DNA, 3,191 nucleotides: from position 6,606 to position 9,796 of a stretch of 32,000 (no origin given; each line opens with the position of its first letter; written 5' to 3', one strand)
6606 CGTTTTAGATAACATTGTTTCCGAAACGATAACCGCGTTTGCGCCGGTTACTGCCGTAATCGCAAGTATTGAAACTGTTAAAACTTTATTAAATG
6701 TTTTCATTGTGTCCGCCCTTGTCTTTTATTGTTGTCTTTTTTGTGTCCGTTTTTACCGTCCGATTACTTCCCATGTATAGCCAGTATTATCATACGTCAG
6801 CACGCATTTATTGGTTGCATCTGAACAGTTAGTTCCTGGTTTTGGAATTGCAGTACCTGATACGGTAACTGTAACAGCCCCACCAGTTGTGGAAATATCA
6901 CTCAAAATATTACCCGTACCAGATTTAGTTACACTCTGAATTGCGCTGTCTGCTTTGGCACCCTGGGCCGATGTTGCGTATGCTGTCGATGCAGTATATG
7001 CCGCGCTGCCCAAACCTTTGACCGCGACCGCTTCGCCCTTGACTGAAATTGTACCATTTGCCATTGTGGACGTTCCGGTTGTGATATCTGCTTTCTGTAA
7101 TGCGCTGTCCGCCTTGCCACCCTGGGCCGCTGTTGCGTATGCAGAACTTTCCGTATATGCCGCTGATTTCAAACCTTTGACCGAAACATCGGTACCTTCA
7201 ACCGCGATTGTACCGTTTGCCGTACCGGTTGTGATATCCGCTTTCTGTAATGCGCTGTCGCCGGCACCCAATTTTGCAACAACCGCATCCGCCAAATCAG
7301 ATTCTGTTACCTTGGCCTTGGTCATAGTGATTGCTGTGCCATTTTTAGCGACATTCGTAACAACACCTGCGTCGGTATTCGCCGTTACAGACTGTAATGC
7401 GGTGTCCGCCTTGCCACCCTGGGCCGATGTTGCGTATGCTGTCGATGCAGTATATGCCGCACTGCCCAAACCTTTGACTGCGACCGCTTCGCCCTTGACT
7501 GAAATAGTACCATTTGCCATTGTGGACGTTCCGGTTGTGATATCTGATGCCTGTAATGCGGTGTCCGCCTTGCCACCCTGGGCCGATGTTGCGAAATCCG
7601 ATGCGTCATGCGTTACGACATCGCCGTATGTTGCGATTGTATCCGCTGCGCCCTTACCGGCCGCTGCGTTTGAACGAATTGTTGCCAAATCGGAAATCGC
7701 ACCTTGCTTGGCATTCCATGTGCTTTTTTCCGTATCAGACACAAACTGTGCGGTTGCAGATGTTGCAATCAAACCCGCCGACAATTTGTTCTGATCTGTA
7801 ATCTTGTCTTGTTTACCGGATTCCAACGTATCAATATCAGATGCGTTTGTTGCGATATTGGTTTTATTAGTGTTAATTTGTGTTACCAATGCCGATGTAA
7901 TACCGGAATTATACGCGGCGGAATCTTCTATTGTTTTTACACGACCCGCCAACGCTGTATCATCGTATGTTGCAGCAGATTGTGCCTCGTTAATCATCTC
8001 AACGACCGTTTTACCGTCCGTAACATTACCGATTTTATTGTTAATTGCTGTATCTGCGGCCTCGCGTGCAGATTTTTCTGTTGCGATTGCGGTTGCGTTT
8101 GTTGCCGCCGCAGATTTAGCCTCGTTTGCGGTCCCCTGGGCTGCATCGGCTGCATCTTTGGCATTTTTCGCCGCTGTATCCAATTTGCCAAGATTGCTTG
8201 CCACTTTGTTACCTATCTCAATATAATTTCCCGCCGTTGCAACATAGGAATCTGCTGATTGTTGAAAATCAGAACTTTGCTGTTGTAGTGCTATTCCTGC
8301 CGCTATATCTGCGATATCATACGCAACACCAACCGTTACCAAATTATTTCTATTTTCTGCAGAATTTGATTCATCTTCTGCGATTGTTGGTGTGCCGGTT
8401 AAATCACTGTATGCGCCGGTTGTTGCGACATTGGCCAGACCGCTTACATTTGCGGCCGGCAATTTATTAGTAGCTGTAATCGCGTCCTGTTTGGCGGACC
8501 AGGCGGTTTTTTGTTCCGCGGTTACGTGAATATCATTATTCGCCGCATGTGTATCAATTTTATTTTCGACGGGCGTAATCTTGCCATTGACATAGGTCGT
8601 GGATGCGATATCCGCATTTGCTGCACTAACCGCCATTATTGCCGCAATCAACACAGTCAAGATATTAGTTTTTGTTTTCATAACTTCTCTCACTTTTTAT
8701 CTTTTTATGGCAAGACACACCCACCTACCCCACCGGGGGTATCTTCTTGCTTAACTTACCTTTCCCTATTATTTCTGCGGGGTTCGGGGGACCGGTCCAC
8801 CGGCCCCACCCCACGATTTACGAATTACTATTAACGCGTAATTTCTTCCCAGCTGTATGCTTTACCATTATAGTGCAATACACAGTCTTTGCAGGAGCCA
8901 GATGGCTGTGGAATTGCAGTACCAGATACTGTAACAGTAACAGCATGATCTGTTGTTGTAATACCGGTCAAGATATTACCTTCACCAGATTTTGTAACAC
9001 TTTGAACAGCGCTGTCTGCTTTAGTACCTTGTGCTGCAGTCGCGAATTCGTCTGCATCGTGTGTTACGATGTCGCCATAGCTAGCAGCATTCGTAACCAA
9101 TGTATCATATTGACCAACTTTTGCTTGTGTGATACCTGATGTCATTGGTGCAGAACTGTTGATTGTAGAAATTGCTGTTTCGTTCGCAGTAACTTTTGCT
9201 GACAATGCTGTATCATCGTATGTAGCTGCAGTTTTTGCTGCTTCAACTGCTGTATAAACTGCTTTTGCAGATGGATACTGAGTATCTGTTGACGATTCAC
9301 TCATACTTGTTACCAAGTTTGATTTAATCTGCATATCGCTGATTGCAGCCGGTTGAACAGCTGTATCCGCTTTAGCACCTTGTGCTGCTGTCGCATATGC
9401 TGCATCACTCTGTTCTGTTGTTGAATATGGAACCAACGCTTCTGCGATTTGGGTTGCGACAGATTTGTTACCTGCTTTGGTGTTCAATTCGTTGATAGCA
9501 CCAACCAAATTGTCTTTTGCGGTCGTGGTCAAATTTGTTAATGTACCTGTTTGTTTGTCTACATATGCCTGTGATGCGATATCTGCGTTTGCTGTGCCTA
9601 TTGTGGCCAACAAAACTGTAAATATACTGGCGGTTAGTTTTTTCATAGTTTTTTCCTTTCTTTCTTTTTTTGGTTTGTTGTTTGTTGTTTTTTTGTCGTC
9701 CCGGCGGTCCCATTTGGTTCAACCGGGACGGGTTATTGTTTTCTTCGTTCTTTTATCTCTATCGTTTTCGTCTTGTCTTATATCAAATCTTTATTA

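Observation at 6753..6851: Conserved foldon-like C-terminal cap shared by the fibre paralogs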

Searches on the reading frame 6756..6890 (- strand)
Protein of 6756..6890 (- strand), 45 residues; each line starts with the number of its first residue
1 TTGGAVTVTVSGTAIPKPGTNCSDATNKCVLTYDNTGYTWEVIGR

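Call 18: find_homologous_proteins(query=A2, max_evalue=10)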
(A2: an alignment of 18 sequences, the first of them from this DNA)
Query A2 (18 sequences) (45 aa, profile of the alignment): 1 proteins with E <= 10 among 244 candidates.
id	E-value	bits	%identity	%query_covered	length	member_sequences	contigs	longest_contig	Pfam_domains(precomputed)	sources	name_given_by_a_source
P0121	3.2e-3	35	75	18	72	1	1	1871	-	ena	-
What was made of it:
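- Tried and rejected: Short-profile word-index search (call 18).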

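Call 26: search_protein_representatives(alignment_id=A2)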
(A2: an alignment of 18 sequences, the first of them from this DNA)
Query: 18 sequences, 43 profile positions. Proteins with E-value up to 0.001 (for the whole library): 119; up to 1e-10: 8; up to 1e-30: 0. The best 119 are listed.
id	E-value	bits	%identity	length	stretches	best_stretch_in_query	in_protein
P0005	9.9e-14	67.3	-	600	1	1-43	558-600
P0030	4.5e-13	65.2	-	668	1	2-43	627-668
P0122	2.9e-12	62.6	-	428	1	3-43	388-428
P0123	4.8e-12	61.9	-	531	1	3-43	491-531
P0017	2.4e-11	59.7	-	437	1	2-43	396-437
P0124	3.0e-11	59.3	-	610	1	2-43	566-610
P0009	3.0e-11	59.3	-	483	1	1-43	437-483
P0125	3.8e-11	59.0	-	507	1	8-43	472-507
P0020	2.0e-10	56.7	-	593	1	1-43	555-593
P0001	5.8e-10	55.2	-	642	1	4-43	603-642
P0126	8.8e-10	54.6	-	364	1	3-43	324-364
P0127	9.2e-10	54.6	-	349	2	2-43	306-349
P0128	2.8e-09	53.0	-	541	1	4-43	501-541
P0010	4.0e-09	52.5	-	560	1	3-43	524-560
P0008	4.3e-09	52.4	-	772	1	4-43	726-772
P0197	6.2e-05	39.1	-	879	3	6-41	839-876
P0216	2.1e-04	37.4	-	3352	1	2-43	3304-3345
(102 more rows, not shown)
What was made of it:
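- E-values reach 1e-13 against 1.84 billion proteins, with position-specific C-terminal placement (call 26).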

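Call 30: find_encoding_contigs(protein=P0197, flank=10000, max_places=2)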
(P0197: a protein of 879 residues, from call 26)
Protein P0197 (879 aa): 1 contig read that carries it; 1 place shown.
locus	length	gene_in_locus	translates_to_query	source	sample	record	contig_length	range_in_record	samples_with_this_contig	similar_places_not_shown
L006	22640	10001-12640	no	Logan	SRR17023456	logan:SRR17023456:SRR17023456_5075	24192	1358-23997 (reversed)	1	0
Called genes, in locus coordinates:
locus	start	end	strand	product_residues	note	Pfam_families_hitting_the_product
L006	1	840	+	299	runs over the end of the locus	PF02899:Phage_int_SAM_1 (weak), PF00589:Phage_integrase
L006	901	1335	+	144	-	-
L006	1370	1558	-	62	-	-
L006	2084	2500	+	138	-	-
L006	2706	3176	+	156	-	PF01541:GIY-YIG (faint)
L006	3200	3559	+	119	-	PF03592:Terminase_2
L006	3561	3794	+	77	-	-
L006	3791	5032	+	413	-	PF04466:Terminase_3, PF03237:Terminase_6N, PF17288:Terminase_3C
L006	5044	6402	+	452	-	PF05133:SPP1_portal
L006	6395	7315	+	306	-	-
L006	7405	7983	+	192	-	PF14265:DUF4355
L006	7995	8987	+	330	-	-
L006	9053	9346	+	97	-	PF05135:Phage_connect_1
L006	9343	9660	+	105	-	-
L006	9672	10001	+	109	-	-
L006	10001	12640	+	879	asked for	PF01391:Collagen (weak)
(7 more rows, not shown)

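Call 31: find_encoding_contigs(protein=P0216, flank=10000, max_places=2)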
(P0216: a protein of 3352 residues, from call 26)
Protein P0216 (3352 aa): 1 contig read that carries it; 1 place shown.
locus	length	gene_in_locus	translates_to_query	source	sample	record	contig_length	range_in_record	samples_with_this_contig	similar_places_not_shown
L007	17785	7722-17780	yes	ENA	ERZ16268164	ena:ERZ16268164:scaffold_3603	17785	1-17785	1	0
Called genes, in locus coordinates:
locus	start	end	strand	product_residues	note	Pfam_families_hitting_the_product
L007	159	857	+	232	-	PF01832:Glucosaminidase, PF01471:PG_binding_1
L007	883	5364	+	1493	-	-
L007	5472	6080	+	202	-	-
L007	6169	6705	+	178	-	-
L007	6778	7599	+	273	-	-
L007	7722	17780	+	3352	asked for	PF13529:Peptidase_C39_2, PF05257:CHAP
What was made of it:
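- On Known C-terminal sorting signals (OMP beta-signal, PEP-CTERM and similar): The cap also occurs in phage-context proteins (calls 30, 31).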

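Call 90: search_protein_families(library=phrogs, proteins=[L007:159-857:+, L007:883-5364:+, L007:5472-6080:+, L007:6169-6705:+, L007:6778-7599:+, L007:7722-12721:+], max_evalue=0.00001)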
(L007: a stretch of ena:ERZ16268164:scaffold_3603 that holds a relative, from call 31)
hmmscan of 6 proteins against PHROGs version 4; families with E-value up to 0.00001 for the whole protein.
L007:159-857:+ (232 aa): 7 families
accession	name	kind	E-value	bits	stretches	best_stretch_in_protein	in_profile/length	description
phrog_18032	-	lysis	1.7e-20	74.8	1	3-189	4-193/248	endolysin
phrog_12727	-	lysis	6.2e-19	69.5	1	3-155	3-154/393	endolysin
phrog_3513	-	lysis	8.6e-19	68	1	1-120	641-759/1434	endolysin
phrog_1309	-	lysis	1.3e-12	48.8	1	6-100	3-95/410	endolysin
phrog_10967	-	lysis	2.1e-10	41.8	1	5-158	6-159/266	endolysin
phrog_326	-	other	2.1e-10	40.4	1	1-159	125-285/985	tail protein with endopeptidase domain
phrog_8251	-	lysis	4.7e-06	27.4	1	38-153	40-149/250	endolysin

L007:883-5364:+ (1493 aa): 3 families
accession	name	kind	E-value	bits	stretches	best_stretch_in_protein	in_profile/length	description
phrog_14872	-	DNA, RNA and nucleotide metabolism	2.6e-141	473.8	1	285-1384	287-1392/1393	RNA polymerase beta subunit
phrog_3148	-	DNA, RNA and nucleotide metabolism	1.7e-137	461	1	291-1385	348-1422/1424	RNA polymerase beta subunit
phrog_38251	-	DNA, RNA and nucleotide metabolism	2.4e-76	258.6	1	309-906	307-945/945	RNA polymerase beta subunit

L007:5472-6080:+ (202 aa): 0 families

L007:6169-6705:+ (178 aa): 0 families

L007:6778-7599:+ (273 aa): 0 families

L007:7722-12721:+ (1666 aa): 1 family
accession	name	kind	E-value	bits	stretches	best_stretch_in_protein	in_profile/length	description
phrog_26249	-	unknown function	2.9e-29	102.3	1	22-526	2-462/1925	-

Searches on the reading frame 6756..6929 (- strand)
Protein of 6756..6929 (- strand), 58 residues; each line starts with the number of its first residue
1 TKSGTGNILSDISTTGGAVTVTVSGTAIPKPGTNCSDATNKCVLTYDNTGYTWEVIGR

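Call 44: search_protein_families(library=pfam, alignment_id=A3, max_evalue=10)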
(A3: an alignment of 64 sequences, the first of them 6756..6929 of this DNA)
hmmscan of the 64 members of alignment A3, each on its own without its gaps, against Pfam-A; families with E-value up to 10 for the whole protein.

A. member 1, window:6756-6929:- (58 aa): 0 families

B. families by the number of members that match (of 64 scanned): 21 families
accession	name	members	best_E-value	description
PF11839.13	Alanine_zipper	8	0.011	Alanine-zipper, major outer membrane lipoprotein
PF17936.7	Big_6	1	0.017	Bacterial Ig domain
PF13573.12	SprB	1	0.025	SprB repeat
PF20069.4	DUF6465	1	0.039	Family of unknown function (DUF6465)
PF22125.1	Lreu_0056_like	1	0.042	Hypotheical protein Lreu_0056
PF13620.12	CarboxypepD_reg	1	0.046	Carboxypeptidase regulatory-like domain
PF16403.11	Bact_surface_Ig-like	1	0.047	Bacterial surface protein, Ig-like domain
PF21483.2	CdiA_helical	1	0.053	Toxin CdiA-like, helical domain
PF01996.21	F420_ligase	1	0.074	F420-0:Gamma-glutamyl ligase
PF21025.2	Fapy_DNA_glyco_C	1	0.093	Formamidopyrimidine-DNA glycosylase C-terminal domain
PF02246.21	B1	1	0.11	Protein L b1 domain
PF17584.7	ComS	1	0.15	Bacillus competence protein S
PF08790.17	zf-LYAR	1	0.16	LYAR-type C2HC zinc finger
PF06591.16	Phage_T4_Ndd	1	0.16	T4-like phage nuclear disruption protein (Ndd)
PF25631.1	Inovirus_capsid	1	0.16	Inovirus capsid protein family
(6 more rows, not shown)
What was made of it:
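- On Fibritin_C / T4 foldon (PF07921): 8 of 64 relatives hit Alanine_zipper upstream, weakly (best E 0.011) (call 44).
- Upstream segment: weak Alanine_zipper (trimeric Lpp-type) hits in 8 of 64 relatives, best E 0.011, below the Pfam threshold (call 44).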

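Call 45: search_solved_structures(query=A3, max_evalue=10, show_alignments=0)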
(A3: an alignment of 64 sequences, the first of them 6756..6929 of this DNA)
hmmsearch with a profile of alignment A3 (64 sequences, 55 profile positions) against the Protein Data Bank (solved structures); distinct sequences matched with E-value up to 10: 5.
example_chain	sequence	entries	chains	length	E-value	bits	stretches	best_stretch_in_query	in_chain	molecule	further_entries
4a5k_A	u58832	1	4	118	0.27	14.8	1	22-44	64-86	PHOSPHATIDYLINOSITOL 4,5-BISPHOSPHATE-BINDING PROTEIN SLM 1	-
4a6f_B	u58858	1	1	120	0.28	14.8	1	22-44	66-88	PHOSPHATIDYLINOSITOL 4,5-BISPHOSPHATE-BINDING PROTEIN SLM1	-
3nsu_A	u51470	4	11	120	0.29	14.8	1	22-44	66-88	Phosphatidylinositol 4,5-bisphosphate-binding protein SLM1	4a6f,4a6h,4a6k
8tu0_A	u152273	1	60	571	2.3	11.8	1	20-51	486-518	VP2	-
6jod_C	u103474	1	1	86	5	10.8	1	5-26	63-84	Soluble cytochrome b562,Soluble cytochrome b562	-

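Call 46: predict_structure(alignment_id=A3)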
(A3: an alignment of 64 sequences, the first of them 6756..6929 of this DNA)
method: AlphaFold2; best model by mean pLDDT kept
length: 58 residues; sequences in the alignment: 64
mean_pLDDT: 79.5   pTM: 0.44
mean pLDDT of the five models: 79.5, 79.2, 77.5, 76.7, 74.5
residues with pLDDT >= 90: 12; 70-90: 34; 50-70: 7; < 50: 5
segments of 3 or more residues with pLDDT < 50: 1-5
pLDDT, mean of each block of 10 residues (from residue 1): 57 90 72 85 89 86
secondary structure, 60 per line:
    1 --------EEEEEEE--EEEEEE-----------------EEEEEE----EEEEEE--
elements in order: E9-15 E18-23 E41-46 E51-56
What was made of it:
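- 6753..6851 (-): P4 cap, Cys type: A-IPKPGTN-C-SDATNK-C-VLTY-DNTG-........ plus the stop codon. This is the feature in the finding. AF2 hairpin (call 46).
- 6762..6779 (-): P4 predicted strand 2, Y639-T-W641-E-V-I644, followed by G-R. AF2 strand 51-56 (call 46).
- On Fibritin_C / T4 foldon (PF07921): In P4 and P3 the upstream segment is a predicted beta-hairpin (call 46).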

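Call 48: fold_search(model_id=the predicted structure, library=pdb)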
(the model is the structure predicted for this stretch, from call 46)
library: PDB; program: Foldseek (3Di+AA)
matches with E <= 10: 20; with E <= 0.001: 0
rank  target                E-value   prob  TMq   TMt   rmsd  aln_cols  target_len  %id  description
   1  5fj8_N                2.9e+00  0.03  0.20  0.12  12.7        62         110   16  Cryo-EM structure of yeast RNA polymerase III elongation complex at 3. 9 A (released 2015-11-25)
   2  3zvk_G                4.6e+00  0.08  0.26  0.21  10.7        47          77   13  Crystal structure of VapBC2 from Rickettsia felis bound to a DNA fragment from their promoter (released 2011-12-14)
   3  7zvw_C                5.2e+00  0.06  0.27  0.08  16.7        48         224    8  NuA4 Histone Acetyltransferase Complex (released 2023-05-31)
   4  5fj9_N                5.2e+00  0.03  0.21  0.14  10.8        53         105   17  Cryo-EM structure of yeast apo RNA polymerase III at 4.6 A (released 2015-11-25)
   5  5l6m_E                5.6e+00  0.08  0.30  0.28  10.8        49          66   12  Structure of Caulobacter crescentus VapBC1 (VapB1deltaC:VapC1 form) (released 2016-12-28)
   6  2mfk_MODEL_1_A        6.0e+00  0.06  0.26  0.22  13.4        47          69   19  NMR solution structure of chitin-binding domain from dust mite group XII allergen Blo t 12 (released 2014-11-19)
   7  8i9r_Cx               6.4e+00  0.04  0.25  0.16  21.7        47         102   26  Cryo-EM structure of a Chaetomium thermophilum pre-60S ribosomal subunit - State 5S RNP (released 2023-05-17)
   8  7z1m_N                6.8e+00  0.04  0.25  0.11  10.5        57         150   16  Structure of yeast RNA Polymerase III Elongation Complex (EC) (released 2022-08-31)
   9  7tr6_O                7.2e+00  0.08  0.27  0.06   6.8        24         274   21  Cascade complex from type I-A CRISPR-Cas system (released 2022-08-10)
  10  3oqd                  7.2e+00  0.03  0.24  0.15  11.1        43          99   16  Crystal Structures of Multidrug-Resistant Clinical Isolate 769 HIV-1 Protease Variants (released 2011-04-06)
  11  6ue8_D                7.2e+00  0.03  0.23  0.13  14.3        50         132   10  Structure of tetrameric sIgA complex (Class 1) (released 2020-02-19)
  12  5l6m_D                7.7e+00  0.04  0.26  0.22  11.2        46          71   11  Structure of Caulobacter crescentus VapBC1 (VapB1deltaC:VapC1 form) (released 2016-12-28)
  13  2r38_A                7.7e+00  0.02  0.22  0.15  15.5        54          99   13  I84V HIV-1 protease mutant in complex with a carbamoyl decorated pyrrolidine-based inhibitor (released 2008-09-02)
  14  3zvk_E                8.3e+00  0.06  0.27  0.27  10.7        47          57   13  Crystal structure of VapBC2 from Rickettsia felis bound to a DNA fragment from their promoter (released 2011-12-14)
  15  5l6m_A                8.3e+00  0.05  0.29  0.26  11.0        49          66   12  Structure of Caulobacter crescentus VapBC1 (VapB1deltaC:VapC1 form) (released 2016-12-28)
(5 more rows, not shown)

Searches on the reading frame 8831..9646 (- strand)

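Call 3: search_protein_families(library=pfam, proteins=[window:8831-9646:-], max_evalue=1)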
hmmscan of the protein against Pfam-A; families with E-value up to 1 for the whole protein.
window:8831-9646:- (271 aa): 1 family
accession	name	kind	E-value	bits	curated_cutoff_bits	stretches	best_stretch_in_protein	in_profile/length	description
PF01676.23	Metalloenzyme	-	0.061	13.3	24.3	1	161-243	128-209/252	Metalloenzyme superfamily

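Call 6: search_protein_families(library=ncbifam, proteins=[window:8831-9646:-], max_evalue=1)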
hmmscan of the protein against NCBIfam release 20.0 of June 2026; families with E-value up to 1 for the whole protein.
window:8831-9646:- (271 aa): 0 families

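Call 7: search_protein_families(library=phrogs, proteins=[window:8831-9646:-], max_evalue=0.1)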
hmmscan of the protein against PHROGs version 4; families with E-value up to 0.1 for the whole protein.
window:8831-9646:- (271 aa): 2 families
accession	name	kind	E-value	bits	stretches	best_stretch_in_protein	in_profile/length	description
phrog_4757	-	unknown function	0.0013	19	1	17-139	23-103/359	-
phrog_30220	-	unknown function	0.028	14.6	1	29-63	99-135/374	-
